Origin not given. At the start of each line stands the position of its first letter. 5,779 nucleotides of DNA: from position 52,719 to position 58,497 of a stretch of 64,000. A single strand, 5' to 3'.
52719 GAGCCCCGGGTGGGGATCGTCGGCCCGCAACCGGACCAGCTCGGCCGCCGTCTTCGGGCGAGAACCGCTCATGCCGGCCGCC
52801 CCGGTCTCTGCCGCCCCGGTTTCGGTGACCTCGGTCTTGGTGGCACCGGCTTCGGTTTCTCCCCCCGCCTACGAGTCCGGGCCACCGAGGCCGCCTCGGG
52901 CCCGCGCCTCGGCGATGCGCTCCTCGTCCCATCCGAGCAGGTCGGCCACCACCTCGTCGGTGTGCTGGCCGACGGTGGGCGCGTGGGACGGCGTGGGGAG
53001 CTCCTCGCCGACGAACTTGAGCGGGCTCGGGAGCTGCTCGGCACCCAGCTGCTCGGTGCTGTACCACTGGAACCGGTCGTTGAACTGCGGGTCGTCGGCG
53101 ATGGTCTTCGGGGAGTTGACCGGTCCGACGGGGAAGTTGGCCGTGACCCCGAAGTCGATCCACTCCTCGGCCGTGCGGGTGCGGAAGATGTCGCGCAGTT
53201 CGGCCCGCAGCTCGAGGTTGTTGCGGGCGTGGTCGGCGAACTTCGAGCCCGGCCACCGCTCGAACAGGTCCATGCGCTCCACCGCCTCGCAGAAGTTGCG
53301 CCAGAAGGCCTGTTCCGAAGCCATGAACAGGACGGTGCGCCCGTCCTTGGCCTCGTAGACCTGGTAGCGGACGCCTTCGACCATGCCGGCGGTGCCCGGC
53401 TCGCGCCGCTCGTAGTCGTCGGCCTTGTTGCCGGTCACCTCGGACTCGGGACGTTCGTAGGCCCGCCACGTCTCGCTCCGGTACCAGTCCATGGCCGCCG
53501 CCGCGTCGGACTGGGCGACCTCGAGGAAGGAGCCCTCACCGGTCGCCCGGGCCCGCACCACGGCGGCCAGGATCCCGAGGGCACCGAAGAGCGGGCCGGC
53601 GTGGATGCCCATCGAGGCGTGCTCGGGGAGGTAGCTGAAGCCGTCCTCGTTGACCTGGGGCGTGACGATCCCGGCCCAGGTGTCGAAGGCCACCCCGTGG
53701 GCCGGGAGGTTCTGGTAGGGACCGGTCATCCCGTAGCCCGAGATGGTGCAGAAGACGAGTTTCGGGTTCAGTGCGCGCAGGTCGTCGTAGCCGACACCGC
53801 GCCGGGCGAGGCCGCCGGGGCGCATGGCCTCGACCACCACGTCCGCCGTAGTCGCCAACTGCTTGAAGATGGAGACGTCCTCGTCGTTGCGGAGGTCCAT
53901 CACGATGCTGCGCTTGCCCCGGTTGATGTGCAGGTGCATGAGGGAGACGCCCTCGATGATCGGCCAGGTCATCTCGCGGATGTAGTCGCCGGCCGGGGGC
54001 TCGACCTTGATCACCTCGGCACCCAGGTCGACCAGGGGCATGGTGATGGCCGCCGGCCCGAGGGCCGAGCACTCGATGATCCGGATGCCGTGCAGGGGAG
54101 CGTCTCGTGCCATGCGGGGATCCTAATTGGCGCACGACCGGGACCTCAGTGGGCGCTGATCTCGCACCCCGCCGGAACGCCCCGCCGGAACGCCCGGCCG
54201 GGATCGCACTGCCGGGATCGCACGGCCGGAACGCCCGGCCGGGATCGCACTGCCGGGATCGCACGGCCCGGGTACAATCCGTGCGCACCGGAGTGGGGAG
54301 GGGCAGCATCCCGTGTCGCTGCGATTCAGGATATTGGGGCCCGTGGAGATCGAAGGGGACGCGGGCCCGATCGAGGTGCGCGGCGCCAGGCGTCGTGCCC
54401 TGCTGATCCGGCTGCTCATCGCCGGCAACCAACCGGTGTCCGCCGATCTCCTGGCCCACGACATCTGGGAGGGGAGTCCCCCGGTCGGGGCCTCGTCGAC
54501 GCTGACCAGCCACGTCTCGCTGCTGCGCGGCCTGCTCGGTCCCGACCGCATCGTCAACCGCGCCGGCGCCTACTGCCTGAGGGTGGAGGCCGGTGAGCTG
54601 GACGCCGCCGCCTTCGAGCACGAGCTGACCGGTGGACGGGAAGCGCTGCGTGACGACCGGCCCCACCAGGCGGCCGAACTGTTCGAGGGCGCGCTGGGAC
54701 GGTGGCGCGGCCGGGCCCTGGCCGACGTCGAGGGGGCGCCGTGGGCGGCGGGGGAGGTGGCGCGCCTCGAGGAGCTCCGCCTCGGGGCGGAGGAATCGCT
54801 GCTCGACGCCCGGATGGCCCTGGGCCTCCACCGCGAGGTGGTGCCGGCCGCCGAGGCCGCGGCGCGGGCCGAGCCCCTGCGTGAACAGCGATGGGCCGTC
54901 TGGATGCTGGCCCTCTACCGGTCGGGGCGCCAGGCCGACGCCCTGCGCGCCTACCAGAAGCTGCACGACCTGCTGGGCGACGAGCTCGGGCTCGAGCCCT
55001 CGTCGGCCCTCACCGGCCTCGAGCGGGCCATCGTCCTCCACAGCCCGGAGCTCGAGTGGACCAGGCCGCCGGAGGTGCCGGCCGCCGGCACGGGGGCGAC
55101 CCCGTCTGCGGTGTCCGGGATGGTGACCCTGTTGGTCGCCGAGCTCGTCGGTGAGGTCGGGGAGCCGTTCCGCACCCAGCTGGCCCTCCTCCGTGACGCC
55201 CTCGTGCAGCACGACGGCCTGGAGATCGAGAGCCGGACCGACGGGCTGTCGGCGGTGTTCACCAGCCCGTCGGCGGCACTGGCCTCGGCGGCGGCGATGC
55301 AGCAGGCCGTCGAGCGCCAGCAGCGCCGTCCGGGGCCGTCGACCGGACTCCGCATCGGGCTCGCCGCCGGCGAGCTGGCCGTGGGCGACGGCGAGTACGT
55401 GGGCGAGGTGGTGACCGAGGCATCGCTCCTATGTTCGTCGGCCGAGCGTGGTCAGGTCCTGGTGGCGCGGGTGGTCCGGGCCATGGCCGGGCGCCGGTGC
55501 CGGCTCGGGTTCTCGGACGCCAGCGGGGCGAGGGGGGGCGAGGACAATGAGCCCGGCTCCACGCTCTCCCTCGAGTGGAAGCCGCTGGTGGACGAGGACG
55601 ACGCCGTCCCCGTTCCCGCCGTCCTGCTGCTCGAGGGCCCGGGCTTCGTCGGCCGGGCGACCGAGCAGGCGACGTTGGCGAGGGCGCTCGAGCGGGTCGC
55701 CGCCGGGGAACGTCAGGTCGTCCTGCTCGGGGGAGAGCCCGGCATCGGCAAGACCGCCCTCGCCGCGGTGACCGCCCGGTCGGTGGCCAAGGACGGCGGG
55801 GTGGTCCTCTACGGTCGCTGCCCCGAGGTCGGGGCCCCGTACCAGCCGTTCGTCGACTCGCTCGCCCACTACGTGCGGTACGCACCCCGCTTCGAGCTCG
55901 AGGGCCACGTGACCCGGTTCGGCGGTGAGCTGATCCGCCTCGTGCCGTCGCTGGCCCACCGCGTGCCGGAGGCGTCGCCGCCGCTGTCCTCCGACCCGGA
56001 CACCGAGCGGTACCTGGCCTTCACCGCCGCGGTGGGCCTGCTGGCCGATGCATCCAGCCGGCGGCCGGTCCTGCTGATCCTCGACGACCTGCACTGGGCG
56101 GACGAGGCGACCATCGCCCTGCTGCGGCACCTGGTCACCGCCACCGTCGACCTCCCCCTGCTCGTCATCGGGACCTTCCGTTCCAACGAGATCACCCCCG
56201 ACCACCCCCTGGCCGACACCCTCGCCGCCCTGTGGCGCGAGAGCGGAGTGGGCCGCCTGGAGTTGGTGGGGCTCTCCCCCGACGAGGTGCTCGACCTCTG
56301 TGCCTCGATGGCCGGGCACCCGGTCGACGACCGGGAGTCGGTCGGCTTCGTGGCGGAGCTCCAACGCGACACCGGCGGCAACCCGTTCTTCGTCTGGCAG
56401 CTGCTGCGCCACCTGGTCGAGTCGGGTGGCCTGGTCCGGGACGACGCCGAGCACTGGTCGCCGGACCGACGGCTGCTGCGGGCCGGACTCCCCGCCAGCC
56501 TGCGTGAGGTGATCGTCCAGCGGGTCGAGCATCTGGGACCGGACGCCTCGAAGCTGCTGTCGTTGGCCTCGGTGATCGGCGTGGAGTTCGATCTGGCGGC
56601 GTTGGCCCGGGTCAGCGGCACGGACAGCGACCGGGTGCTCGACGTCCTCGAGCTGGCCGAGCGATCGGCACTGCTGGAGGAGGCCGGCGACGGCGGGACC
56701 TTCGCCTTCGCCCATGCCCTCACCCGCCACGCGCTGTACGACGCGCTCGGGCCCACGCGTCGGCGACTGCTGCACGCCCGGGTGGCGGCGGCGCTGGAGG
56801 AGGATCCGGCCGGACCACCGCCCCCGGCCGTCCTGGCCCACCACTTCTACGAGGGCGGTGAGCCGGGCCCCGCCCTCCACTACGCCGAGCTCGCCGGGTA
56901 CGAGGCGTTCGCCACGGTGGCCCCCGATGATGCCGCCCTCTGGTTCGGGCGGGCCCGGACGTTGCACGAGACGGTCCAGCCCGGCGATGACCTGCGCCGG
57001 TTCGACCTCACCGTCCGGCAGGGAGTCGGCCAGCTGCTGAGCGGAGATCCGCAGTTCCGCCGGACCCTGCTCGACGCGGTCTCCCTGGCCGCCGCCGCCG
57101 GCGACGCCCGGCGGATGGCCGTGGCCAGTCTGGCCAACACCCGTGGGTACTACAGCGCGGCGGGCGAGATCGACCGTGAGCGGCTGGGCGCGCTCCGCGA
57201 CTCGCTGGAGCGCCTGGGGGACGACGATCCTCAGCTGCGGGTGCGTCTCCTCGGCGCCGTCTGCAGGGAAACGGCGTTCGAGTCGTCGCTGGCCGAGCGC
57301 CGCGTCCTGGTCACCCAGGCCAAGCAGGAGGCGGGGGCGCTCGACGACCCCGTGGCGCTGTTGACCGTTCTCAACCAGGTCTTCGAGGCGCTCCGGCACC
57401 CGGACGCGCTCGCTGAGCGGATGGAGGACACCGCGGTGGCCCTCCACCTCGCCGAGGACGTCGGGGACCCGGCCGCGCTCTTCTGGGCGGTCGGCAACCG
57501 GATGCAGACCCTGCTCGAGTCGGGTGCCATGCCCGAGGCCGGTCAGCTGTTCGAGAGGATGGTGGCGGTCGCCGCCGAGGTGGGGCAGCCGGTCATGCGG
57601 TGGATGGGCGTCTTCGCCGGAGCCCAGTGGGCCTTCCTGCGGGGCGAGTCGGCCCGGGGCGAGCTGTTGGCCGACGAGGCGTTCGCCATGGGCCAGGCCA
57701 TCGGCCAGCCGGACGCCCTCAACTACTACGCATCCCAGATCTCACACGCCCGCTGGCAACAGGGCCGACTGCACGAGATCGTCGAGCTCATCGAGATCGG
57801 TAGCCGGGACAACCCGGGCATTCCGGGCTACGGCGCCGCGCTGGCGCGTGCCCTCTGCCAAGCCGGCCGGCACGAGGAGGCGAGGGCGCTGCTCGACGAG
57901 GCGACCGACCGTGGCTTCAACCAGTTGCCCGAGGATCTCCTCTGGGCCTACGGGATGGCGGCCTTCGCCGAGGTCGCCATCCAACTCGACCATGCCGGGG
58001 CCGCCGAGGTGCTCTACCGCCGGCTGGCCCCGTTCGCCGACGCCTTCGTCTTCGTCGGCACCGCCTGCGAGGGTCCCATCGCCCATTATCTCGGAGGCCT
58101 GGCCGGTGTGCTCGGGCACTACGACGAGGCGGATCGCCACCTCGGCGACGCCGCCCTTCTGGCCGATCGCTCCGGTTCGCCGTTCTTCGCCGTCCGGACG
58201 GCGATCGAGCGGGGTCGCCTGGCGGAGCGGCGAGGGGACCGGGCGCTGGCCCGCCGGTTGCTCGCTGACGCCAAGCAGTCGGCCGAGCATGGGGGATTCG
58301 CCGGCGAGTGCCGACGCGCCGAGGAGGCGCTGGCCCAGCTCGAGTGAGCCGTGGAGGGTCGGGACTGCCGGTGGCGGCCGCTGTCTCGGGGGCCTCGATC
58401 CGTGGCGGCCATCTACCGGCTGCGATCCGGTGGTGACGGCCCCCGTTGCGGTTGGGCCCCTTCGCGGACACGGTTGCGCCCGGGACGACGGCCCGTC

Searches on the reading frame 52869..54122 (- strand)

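Call 14: search_protein_families(library=pfam, proteins=[window:52869-54122:-], max_evalue=0.001)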
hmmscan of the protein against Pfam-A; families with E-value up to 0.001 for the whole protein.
window:52869-54122:- (417 aa): 1 family
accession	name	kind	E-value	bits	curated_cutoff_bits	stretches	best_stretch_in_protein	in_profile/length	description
PF02515.22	CoA_transf_3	-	4.9e-81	273.1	23.3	1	10-388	1-366/366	CoA-transferase family III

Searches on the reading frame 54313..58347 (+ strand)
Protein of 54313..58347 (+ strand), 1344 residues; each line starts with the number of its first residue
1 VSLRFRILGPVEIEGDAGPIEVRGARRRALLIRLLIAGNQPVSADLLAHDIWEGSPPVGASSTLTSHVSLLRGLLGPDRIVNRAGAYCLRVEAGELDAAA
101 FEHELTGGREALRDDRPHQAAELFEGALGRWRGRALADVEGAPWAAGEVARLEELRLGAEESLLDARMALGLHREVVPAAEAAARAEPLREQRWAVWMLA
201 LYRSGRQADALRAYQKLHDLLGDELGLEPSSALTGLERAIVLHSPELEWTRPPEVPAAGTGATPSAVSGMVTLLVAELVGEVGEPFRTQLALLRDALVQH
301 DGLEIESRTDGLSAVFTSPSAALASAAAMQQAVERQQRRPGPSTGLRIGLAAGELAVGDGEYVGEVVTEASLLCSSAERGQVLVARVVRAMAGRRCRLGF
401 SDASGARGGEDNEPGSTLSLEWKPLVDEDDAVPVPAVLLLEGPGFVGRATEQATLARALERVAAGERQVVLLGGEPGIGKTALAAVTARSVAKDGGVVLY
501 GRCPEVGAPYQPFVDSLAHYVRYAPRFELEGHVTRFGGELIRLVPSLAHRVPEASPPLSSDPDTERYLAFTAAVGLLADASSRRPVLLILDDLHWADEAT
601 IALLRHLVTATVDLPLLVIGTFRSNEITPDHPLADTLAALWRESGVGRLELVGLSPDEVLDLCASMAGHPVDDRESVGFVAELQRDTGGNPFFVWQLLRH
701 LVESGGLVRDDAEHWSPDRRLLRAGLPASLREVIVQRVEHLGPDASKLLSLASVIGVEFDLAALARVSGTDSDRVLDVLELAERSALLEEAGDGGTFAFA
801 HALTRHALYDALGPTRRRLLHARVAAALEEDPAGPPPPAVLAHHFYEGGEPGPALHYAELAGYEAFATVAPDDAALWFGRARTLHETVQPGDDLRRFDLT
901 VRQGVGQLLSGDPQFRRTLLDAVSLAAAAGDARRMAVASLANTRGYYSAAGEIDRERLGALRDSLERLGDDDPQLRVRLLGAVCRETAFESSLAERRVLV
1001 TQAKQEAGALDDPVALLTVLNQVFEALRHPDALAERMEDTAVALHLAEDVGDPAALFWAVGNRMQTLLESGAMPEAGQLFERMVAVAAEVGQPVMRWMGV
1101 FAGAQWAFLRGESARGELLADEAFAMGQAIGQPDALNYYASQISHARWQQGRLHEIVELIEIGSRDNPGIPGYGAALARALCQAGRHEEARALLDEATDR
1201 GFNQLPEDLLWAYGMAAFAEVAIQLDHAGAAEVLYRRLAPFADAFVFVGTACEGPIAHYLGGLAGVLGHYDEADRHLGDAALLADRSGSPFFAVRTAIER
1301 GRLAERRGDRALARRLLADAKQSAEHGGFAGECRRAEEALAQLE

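Call 14: search_protein_families(library=pfam, proteins=[window:54313-58347:+], max_evalue=0.001)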
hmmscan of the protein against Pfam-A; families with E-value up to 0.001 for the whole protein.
window:54313-58347:+ (1344 aa): 3 families
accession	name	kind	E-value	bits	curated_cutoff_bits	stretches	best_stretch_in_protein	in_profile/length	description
PF03704.23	BTAD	-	1.7e-40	139.1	22.1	1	96-240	1-145/146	Bacterial transcriptional activator domain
PF13191.12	AAA_16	-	1.5e-29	104.1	32.6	1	445-619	2-167/167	AAA ATPase domain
PF13401.12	AAA_22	-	9.6e-05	23.1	27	1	466-621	4-123/130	AAA domain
